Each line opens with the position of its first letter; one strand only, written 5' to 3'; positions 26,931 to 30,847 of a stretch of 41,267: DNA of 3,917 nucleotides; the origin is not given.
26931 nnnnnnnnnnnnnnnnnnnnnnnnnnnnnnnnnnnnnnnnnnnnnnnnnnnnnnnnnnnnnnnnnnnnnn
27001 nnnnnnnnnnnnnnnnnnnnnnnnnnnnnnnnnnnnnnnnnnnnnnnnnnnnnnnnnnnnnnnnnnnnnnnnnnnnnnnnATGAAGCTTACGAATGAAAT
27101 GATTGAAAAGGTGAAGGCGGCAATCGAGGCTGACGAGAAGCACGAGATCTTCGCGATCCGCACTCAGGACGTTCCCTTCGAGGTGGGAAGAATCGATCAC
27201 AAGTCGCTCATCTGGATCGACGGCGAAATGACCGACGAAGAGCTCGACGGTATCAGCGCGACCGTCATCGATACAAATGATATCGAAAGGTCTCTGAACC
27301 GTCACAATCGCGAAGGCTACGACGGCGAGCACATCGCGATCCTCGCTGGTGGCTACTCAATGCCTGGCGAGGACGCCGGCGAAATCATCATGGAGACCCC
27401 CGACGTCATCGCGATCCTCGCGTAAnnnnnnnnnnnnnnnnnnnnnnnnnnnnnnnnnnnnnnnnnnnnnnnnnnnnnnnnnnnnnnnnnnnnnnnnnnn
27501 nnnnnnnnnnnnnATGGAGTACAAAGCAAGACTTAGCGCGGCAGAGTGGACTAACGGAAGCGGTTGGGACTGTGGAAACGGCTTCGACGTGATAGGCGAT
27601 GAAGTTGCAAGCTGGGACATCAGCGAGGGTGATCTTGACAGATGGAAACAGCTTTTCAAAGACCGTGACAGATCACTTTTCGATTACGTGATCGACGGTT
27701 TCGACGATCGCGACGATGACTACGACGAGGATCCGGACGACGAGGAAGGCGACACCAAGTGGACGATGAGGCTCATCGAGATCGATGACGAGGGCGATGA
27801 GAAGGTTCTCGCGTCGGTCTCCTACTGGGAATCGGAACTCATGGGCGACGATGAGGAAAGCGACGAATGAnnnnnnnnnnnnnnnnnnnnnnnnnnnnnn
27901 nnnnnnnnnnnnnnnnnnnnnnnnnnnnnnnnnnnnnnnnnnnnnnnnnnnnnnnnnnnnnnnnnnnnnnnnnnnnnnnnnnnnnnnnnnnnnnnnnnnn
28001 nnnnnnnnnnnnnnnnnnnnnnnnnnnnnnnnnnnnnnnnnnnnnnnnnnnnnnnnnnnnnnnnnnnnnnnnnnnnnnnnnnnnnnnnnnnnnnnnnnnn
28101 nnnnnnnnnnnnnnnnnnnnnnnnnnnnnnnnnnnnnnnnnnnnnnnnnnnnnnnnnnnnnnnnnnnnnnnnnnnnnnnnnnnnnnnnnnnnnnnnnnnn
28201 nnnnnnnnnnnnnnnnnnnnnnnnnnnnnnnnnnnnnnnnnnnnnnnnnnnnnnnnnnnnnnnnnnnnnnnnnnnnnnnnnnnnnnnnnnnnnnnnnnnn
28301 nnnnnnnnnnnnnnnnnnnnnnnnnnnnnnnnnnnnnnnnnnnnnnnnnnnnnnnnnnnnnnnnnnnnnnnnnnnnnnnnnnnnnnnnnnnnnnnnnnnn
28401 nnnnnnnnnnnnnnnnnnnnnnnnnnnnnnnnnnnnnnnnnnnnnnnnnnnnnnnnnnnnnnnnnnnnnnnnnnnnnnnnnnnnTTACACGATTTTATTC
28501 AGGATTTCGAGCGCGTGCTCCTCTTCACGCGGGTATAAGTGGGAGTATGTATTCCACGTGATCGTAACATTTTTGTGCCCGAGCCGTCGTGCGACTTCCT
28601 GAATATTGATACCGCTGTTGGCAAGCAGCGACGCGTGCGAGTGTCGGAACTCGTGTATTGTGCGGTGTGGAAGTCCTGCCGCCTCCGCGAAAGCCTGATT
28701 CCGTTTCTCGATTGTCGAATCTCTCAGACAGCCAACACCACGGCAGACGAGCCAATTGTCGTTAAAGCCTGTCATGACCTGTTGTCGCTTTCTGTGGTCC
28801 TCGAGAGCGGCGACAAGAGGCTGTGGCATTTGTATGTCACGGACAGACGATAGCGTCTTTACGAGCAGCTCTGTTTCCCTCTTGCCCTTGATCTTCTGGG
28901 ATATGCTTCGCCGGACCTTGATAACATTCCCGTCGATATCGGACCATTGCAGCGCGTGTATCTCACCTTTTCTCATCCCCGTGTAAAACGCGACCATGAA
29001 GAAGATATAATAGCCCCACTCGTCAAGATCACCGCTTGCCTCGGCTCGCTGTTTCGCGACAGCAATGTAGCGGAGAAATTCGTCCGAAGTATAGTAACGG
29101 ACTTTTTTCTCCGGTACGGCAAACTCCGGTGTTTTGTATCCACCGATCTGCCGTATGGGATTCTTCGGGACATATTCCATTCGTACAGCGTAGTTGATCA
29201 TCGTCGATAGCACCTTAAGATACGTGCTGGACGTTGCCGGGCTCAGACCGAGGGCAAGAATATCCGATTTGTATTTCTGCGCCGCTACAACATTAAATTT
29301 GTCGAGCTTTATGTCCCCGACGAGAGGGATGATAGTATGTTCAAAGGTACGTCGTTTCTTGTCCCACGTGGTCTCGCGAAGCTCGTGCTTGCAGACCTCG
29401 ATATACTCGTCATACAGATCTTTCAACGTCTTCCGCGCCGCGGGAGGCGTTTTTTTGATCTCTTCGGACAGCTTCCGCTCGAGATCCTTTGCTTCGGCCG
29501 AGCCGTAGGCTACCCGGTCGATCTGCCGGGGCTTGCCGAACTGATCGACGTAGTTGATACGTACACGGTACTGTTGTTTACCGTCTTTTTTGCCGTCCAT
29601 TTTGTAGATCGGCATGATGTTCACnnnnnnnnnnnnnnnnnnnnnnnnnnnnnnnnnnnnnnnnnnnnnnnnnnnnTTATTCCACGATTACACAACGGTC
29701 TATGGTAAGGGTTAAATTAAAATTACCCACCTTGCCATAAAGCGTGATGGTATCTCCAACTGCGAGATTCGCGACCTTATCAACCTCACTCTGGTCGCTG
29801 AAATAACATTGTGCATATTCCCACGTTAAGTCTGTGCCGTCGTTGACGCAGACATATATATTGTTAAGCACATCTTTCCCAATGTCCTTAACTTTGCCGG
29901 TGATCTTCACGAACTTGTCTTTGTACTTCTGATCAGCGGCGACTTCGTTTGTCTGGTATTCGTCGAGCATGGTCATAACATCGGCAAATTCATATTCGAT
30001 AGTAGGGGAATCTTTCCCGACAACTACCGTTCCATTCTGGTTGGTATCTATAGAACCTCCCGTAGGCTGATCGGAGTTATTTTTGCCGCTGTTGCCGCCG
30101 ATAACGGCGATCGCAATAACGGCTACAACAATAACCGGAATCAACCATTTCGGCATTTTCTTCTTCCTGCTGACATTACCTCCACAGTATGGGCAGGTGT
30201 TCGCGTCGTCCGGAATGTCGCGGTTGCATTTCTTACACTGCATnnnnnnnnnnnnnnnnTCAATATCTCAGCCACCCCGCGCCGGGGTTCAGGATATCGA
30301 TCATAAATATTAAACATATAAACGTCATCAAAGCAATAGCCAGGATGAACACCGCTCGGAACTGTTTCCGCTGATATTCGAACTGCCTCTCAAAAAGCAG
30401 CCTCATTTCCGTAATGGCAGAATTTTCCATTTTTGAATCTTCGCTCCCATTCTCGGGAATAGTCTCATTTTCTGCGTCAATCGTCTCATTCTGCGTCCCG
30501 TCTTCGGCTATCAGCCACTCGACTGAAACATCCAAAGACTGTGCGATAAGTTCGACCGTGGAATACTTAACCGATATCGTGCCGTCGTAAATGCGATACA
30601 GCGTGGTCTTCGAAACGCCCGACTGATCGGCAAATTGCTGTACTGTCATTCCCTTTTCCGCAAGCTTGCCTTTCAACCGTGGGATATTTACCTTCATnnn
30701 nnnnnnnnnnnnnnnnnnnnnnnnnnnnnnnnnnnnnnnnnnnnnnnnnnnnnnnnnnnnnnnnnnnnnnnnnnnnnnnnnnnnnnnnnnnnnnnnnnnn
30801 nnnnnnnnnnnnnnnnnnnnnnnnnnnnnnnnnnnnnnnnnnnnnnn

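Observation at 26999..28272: acr-aca-like operon: strong promoter, two very acidic small proteins, then an RHH-type protein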

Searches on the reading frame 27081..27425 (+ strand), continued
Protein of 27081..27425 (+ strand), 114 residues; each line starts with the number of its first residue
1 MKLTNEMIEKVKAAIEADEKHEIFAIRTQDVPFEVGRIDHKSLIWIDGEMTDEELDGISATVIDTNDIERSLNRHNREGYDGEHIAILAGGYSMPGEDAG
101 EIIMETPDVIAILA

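Call 69: fold_search(model_id=the predicted structure, library=pdb)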
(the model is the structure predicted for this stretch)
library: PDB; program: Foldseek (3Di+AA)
matches with E <= 10: 211; with E <= 0.001: 0
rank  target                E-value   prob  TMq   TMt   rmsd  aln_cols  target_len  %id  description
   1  3t5p_D                2.8e-01  0.04  0.16  0.08  15.0       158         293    9  Crystal structure of a putative diacylglycerol kinase from Bacillus anthracis str. Sterne (released 2011-09-07)
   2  4hhh_S                5.4e-01  0.13  0.29  0.27  11.5       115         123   12  Structure of Pisum sativum Rubisco (released 2012-10-31)
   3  8hkx_S12P             5.4e-01  0.07  0.19  0.17  11.0        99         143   12  Cryo-EM Structures and Translocation Mechanism of Crenarchaeota Ribosome (released 2023-08-16)
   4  8fvy_X                5.7e-01  0.06  0.21  0.18  19.3       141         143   12  40S subunit of the Giardia lamblia 80S ribosome (released 2024-01-24)
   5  3t5p_A                5.7e-01  0.03  0.17  0.09  14.7       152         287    8  Crystal structure of a putative diacylglycerol kinase from Bacillus anthracis str. Sterne (released 2011-09-07)
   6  5mz2_I                6.9e-01  0.16  0.34  0.29   9.2       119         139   14  Rubisco from Thalassiosira antarctica (released 2018-02-14)
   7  6kyi_S                6.9e-01  0.15  0.33  0.32  11.3       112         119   14  Rice Rubisco in complex with sulfate ions (released 2020-09-16)
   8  6ftl_I                8.8e-01  0.12  0.32  0.28  10.2       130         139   15  Rubisco from Skeletonema marinoi (released 2018-06-27)
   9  7yk5_I                9.9e-01  0.13  0.32  0.28   9.2       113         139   13  Rubisco from Phaeodactylum tricornutum bound to PYCO1(452-592) (released 2023-06-21)
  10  6z1f_I                9.9e-01  0.11  0.28  0.30  11.2       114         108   13  CryoEM structure of Rubisco Activase with its substrate Rubisco from Nostoc sp. (strain PCC7120) (released 2020-09-23)
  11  5n9z_I                1.1e+00  0.14  0.34  0.29   9.2       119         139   14  Rubisco from Thalassiosira hyalina (released 2018-03-14)
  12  5oya_I                1.1e+00  0.14  0.33  0.29   9.2       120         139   14  Unusual posttranslational modifications revealed in crystal structures of diatom Rubisco. (released 2018-06-27)
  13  8g4s_X                1.1e+00  0.03  0.20  0.18  20.0       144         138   12  40S ribosomal subunit of the 80S Giardia intestinalis assemblage A ribosome with Emetine bound in V2 conformation with (released 2024-01-31)
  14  9j1k_K                1.1e+00  0.02  0.14  0.07  17.1       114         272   11  Tip region of monocin (released 2025-01-08)
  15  6kyi_T                1.2e+00  0.11  0.33  0.32  11.2       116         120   14  Rice Rubisco in complex with sulfate ions (released 2020-09-16)
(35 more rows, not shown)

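Call 74: fold_search(model_id=the predicted structure, library=viral)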
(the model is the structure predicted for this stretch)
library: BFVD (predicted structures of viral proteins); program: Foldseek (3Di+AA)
matches with E <= 10: 426; with E <= 0.001: 1
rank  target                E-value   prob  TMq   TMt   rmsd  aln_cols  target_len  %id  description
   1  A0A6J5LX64            5.1e-07  1.00  0.81  0.55   2.4       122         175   25  Uncharacterized protein [uncultured Caudovirales phage]
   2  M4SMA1                5.9e-03  1.00  0.65  0.57   4.3       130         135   18  (no name in the UniProt tables at hand)
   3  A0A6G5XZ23            2.3e-02  0.94  0.43  0.17   8.1       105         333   14  (no name in the UniProt tables at hand)
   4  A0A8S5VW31            1.0e-01  0.08  0.17  0.13  17.7       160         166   11  (no name in the UniProt tables at hand)
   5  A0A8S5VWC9            1.1e-01  0.09  0.20  0.15  17.2       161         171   12  (no name in the UniProt tables at hand)
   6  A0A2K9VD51            1.2e-01  0.63  0.38  0.39   5.7       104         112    9  Uncharacterized protein [Lactobacillus phage Semele]
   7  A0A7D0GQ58            1.3e-01  0.54  0.40  0.36   6.4       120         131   10  (no name in the UniProt tables at hand)
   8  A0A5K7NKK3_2          1.6e-01  0.84  0.50  0.07   6.5       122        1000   13  (no name in the UniProt tables at hand)
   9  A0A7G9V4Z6            1.8e-01  0.77  0.44  0.31   5.3       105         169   10  (no name in the UniProt tables at hand)
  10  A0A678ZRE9            1.9e-01  0.30  0.35  0.10  11.2       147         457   10  RIIB protein [Pectobacterium phage Arno162]
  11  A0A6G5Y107            2.1e-01  0.75  0.47  0.21   5.2       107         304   12  (no name in the UniProt tables at hand)
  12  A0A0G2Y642            2.6e-01  0.47  0.41  0.08  10.5       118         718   10  Ankyrin repeat-containing protein [Acanthamoeba polyphaga mimivirus Kroon]
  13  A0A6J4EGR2            2.7e-01  0.07  0.17  0.16  14.6       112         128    8  (no name in the UniProt tables at hand)
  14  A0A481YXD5            3.5e-01  0.47  0.41  0.27   6.2       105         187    8  DUF4116 domain-containing protein [Marseillevirus LCMAC201]
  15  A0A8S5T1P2            3.7e-01  0.03  0.12  0.07  16.8       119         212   12  Tail protein [Siphoviridae sp. cteEJ17]
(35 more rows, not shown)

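Call 83: search_dna_similar(query=window:27081-27425:+, collection=plasmids, mode=protein, max_evalue=0.01, max_rows=15)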
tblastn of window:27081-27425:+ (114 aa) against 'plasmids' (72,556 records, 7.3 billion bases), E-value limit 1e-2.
No match.

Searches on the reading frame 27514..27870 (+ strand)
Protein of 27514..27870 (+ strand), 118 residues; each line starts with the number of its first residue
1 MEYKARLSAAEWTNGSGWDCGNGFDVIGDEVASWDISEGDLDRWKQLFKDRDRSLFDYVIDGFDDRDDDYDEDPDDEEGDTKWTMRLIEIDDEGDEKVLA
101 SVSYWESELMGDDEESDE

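Call 6: search_protein_families(library=pfam, proteins=[window:27514-27870:+], max_evalue=0.1)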
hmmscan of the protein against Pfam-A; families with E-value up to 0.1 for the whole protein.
window:27514-27870:+ (118 aa): 0 families

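Call 7: search_protein_families(library=phrogs, proteins=[window:27514-27870:+], max_evalue=0.1)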
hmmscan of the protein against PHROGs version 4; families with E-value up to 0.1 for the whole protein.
window:27514-27870:+ (118 aa): 0 families

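Call 10: search_protein_families(library=padloc, proteins=[window:27514-27870:+], max_evalue=1)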
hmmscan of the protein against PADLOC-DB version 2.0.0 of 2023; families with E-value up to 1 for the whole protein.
window:27514-27870:+ (118 aa): 0 families

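Call 11: search_protein_families(library=ncbifam, proteins=[window:27514-27870:+], max_evalue=1)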
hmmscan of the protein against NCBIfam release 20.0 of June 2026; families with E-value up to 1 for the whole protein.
window:27514-27870:+ (118 aa): 0 families

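Call 14: search_solved_structures(query=window:27514-27870:+, max_evalue=10)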
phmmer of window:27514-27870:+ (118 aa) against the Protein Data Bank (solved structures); distinct sequences matched with E-value up to 10: 3.
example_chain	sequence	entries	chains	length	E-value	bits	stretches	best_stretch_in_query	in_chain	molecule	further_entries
2iew_A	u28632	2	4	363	0.084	16.5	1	36-82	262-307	Inositol polyphosphate multikinase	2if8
7rdr_A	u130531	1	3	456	0.19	15.3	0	92-112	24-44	Circular tendon repeat protein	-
2f4l_A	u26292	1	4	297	0.23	15.1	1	19-49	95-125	acetamidase, putative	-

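Call 56: find_homologous_proteins(query=window:27514-27870:+, max_evalue=0.001)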
Query window:27514-27870:+ (118 aa): 22 proteins with E <= 0.001 among 158 candidates.
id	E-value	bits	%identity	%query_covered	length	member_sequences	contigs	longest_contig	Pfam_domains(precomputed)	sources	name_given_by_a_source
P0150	1.9e-66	240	97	100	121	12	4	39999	-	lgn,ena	-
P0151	1.5e-62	228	92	100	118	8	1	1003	-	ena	-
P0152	2.7e-59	217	89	97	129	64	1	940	-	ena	-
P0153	1.8e-58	214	87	100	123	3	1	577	-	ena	-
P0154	6.5e-57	209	78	97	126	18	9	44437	-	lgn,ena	-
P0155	7.6e-57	209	82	97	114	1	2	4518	-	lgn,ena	-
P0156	8.1e-57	209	85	97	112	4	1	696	-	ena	-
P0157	2.5e-53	198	80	97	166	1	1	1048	-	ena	-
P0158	3.1e-53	197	85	100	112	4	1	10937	-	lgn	-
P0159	1.1e-51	192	84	100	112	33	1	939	-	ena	-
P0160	3.0e-51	191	81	100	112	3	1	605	-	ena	-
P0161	1.3e-49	186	83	97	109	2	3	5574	-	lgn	-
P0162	2.1e-49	185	81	100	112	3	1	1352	-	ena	-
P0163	1.0e-46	176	77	97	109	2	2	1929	-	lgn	-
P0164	1.4e-46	176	77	97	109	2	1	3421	-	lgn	-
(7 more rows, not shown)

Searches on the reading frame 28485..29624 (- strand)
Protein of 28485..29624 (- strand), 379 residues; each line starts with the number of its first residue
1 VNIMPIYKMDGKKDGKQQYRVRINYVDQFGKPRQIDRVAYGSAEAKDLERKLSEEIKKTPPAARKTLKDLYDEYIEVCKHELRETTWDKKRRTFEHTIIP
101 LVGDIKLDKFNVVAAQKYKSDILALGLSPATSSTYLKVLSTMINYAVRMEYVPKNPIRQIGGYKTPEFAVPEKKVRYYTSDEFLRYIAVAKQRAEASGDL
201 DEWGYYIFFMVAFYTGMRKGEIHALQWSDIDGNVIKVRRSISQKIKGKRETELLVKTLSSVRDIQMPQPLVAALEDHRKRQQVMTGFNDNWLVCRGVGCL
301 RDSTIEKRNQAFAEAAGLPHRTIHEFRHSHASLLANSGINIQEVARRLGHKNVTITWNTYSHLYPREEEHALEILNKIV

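Call 6: search_protein_families(library=pfam, proteins=[window:28485-29624:-], max_evalue=0.1)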
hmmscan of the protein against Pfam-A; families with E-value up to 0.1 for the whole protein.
window:28485-29624:- (379 aa): 7 families
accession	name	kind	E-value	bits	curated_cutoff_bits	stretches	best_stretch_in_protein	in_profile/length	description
PF00589.27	Phage_integrase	-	9.8e-22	78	27.1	1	202-365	21-170/172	Phage integrase family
PF14659.12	Phage_int_SAM_3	-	7.4e-13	49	22.6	1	66-119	1-54/58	Phage integrase, N-terminal SAM-like domain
PF13102.12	Phage_int_SAM_5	-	7.4e-09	36.3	22.3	1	66-157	1-93/98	Phage integrase SAM-like domain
PF24624.1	Int_N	-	0.0016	19.5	27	1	64-160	2-96/100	Phage integrase, N-terminal domain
PF13412.12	HTH_24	-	0.0049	16.9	21.9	0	333-350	12-29/48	Winged helix-turn-helix DNA-binding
PF00038.26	Filament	-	0.015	15.4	40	1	35-96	17-77/313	Intermediate filament protein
PF22022.2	Phage_int_M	-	0.016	15.8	27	1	69-161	3-94/96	Phage integrase central domain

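Call 7: search_protein_families(library=phrogs, proteins=[window:28485-29624:-], max_evalue=0.1)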
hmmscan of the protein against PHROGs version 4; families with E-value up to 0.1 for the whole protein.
window:28485-29624:- (379 aa): 7 families
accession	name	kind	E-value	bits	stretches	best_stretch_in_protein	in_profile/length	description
phrog_1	-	integration and excision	7.7e-74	251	1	12-378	117-450/611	integrase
phrog_216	-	integration and excision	4.4e-30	105.8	1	132-377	15-238/301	integrase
phrog_7685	-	integration and excision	4.8e-16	60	1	258-379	125-239/240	integrase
phrog_23783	-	integration and excision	2.7e-09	38.2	1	1-157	1-149/162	integrase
phrog_25190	-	integration and excision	4.5e-07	31.2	1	317-376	43-102/109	integrase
phrog_34557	-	integration and excision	0.038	14.7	0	216-356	11-160/183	integrase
phrog_7244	-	integration and excision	0.073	13.3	0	133-237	140-230/263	integrase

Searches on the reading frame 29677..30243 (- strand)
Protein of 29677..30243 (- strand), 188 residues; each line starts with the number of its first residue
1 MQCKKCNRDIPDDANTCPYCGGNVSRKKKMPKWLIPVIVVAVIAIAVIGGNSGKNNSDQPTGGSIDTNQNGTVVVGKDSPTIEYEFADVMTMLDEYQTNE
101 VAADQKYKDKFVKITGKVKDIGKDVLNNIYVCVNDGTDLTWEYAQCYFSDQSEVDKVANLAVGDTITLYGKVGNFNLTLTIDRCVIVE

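Call 6: search_protein_families(library=pfam, proteins=[window:29677-30243:-], max_evalue=0.1)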
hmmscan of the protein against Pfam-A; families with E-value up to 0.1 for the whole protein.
window:29677-30243:- (188 aa): 9 families
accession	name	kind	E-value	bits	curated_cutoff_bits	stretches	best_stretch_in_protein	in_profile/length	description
PF12869.13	tRNA_anti-like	-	6.6e-15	55.4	23.5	1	32-175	6-135/146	tRNA_anti-like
PF13240.11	Zn_Ribbon_1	-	2.8e-05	24.2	25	1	3-21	2-20/23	zinc-ribbon domain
PF10571.15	UPF0547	-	0.00026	21.5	29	1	2-21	2-21/26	Uncharacterised protein family UPF0547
PF12773.13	DZR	-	0.00038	21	27.3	1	3-24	1-22/45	Double zinc ribbon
PF01336.31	tRNA_anti-codon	-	0.0022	18.3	27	1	112-182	1-70/75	OB-fold nucleic acid binding domain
PF23335.1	Beta-prop_IFT80_2nd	-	0.031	13.4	27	1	106-157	195-247/287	IFT80 second beta-propeller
PF13248.11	Zn_ribbon_3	-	0.046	13.6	27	1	2-22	4-24/26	zinc-ribbon domain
PF17032.10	Zn_ribbon_15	-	0.049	14.9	28.9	0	2-21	54-73/73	zinc-ribbon family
PF13920.12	zf-C3HC4_3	-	0.07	13.4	27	0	3-25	26-47/49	Zinc finger, C3HC4 type (RING finger)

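Call 7: search_protein_families(library=phrogs, proteins=[window:29677-30243:-], max_evalue=0.1)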
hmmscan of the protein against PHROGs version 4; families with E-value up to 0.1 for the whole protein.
window:29677-30243:- (188 aa): 13 families
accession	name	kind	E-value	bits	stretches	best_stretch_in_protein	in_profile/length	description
phrog_8545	-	moron, auxiliary metabolic gene and host takeover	1.8e-19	71.2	1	28-169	15-158/177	superinfection exclusion Sie-like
phrog_14275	-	unknown function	5.5e-10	40.2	1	1-120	4-131/178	-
phrog_13333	-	unknown function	9.4e-08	32.9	1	83-168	58-143/248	-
phrog_38187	-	unknown function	2.2e-05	25.6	1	2-86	5-93/144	-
phrog_9170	-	unknown function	2.5e-05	25.1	1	37-173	7-140/159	-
phrog_806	-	unknown function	0.001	20.1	1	27-137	2-124/187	-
phrog_10292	-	unknown function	0.0025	18.8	1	1-35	4-38/136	-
phrog_4980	-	moron, auxiliary metabolic gene and host takeover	0.028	15.4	1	25-96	14-64/181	superinfection exclusion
phrog_6586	-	unknown function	0.029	15.2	1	1-27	4-30/129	-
phrog_31650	-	unknown function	0.029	14.5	1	3-44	6-43/360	-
phrog_21751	-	unknown function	0.037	15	1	82-144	95-157/179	-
phrog_13160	-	unknown function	0.049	14.6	1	15-69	9-61/139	-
phrog_10049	-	unknown function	0.052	15.3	0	2-21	58-77/81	-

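Call 10: search_protein_families(library=padloc, proteins=[window:29677-30243:-], max_evalue=1)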
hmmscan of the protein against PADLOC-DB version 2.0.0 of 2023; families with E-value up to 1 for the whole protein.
window:29677-30243:- (188 aa): 0 families

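Call 11: search_protein_families(library=ncbifam, proteins=[window:29677-30243:-], max_evalue=1)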
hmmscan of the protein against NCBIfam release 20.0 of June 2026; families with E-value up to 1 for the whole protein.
window:29677-30243:- (188 aa): 0 families

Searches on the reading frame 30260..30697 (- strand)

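Call 6: search_protein_families(library=pfam, proteins=[window:30260-30697:-], max_evalue=0.1)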
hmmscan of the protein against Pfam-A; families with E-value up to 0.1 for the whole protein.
window:30260-30697:- (145 aa): 16 families
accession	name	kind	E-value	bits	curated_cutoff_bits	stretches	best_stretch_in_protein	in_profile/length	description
PF01381.28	HTH_3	-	3.2e-08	33.9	23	1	12-62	5-55/55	Helix-turn-helix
PF13443.12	HTH_26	-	5.1e-08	33.5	22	1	7-60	1-55/63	Cro/C1-type HTH DNA-binding domain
PF02796.21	HTH_7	-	8.7e-07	29.4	23.8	1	11-36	16-41/45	Helix-turn-helix domain of resolvase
PF13560.12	HTH_31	-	5.3e-06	27.1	27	1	14-59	12-58/64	Helix-turn-helix domain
PF12844.13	HTH_19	-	0.00017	21.8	30.2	1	12-64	8-60/64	Helix-turn-helix domain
PF13384.12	HTH_23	-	0.0014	18.8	24.6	1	12-37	13-38/50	Homeodomain-like domain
PF05225.22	HTH_psq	-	0.0048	17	20.4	1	15-44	15-44/45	helix-turn-helix, Psq domain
PF12728.13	HTH_17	-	0.013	16.2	27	1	17-44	2-31/51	Helix-turn-helix domain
PF13542.12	HTH_Tnp_ISL3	-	0.015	15.2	27.4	1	14-38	25-48/51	Helix-turn-helix domain of transposase family ISL3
PF21716.3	dnstrm_HI1420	-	0.019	15.3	27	1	15-60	44-87/90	Probable addiction module antidote protein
PF00440.29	TetR_N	-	0.03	14.5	24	0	16-35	16-35/47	Bacterial regulatory proteins, tetR family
PF08279.18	HTH_11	-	0.031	14.6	25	0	14-35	13-34/55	HTH domain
PF05043.19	Mga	-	0.035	15.1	21.1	1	12-37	26-51/87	Mga helix-turn-helix domain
PF13693.12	HTH_35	-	0.041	14.3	25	1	9-60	8-56/75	Winged helix-turn-helix DNA-binding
PF07022.19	Phage_CI_repr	-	0.047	14.5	22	0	20-68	16-63/65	Bacteriophage CI repressor helix-turn-helix domain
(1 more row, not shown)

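Call 7: search_protein_families(library=phrogs, proteins=[window:30260-30697:-], max_evalue=0.1)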
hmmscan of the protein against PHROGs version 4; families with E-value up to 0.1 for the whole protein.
window:30260-30697:- (145 aa): 39 families (the best 25 are shown)
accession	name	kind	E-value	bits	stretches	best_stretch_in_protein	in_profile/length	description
phrog_8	-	transcription regulation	3.3e-12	47.5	1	9-90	82-155/346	transcriptional regulator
phrog_3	-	transcription regulation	3e-11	44.8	1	4-91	89-183/430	transcriptional repressor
phrog_4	-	transcription regulation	5.9e-11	43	1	7-81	140-205/400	transcriptional repressor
phrog_2328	-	transcription regulation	1.8e-10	41.7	1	7-86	19-97/128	transcriptional repressor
phrog_2439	-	transcription regulation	1.6e-06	28.2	1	7-75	11-74/367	transcriptional regulator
phrog_3557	-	transcription regulation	1.8e-06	29.2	1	11-101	20-109/142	transcriptional regulator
phrog_2967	-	transcription regulation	1.8e-06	28.6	1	7-72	14-78/225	transcriptional regulator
phrog_4583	-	transcription regulation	3.4e-06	28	1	10-69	17-76/81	transcriptional repressor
phrog_3037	-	transcription regulation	6.5e-06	27.1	1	17-97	29-106/189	transcriptional repressor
phrog_925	-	DNA, RNA and nucleotide metabolism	6.7e-06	26.8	1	8-55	9-56/67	HTH DNA binding protein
phrog_4779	-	transcription regulation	8.5e-06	27.2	1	8-57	7-58/98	transcriptional regulator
phrog_1373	-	transcription regulation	1.2e-05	26.4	1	12-71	72-131/166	transcriptional regulator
phrog_5823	-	transcription regulation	1.9e-05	25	1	14-78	17-82/404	transcriptional regulator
phrog_18104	-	transcription regulation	5.6e-05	24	1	17-55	14-52/57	transcriptional regulator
phrog_1994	-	DNA, RNA and nucleotide metabolism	0.00015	22.8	1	13-134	9-138/170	DNA binding protein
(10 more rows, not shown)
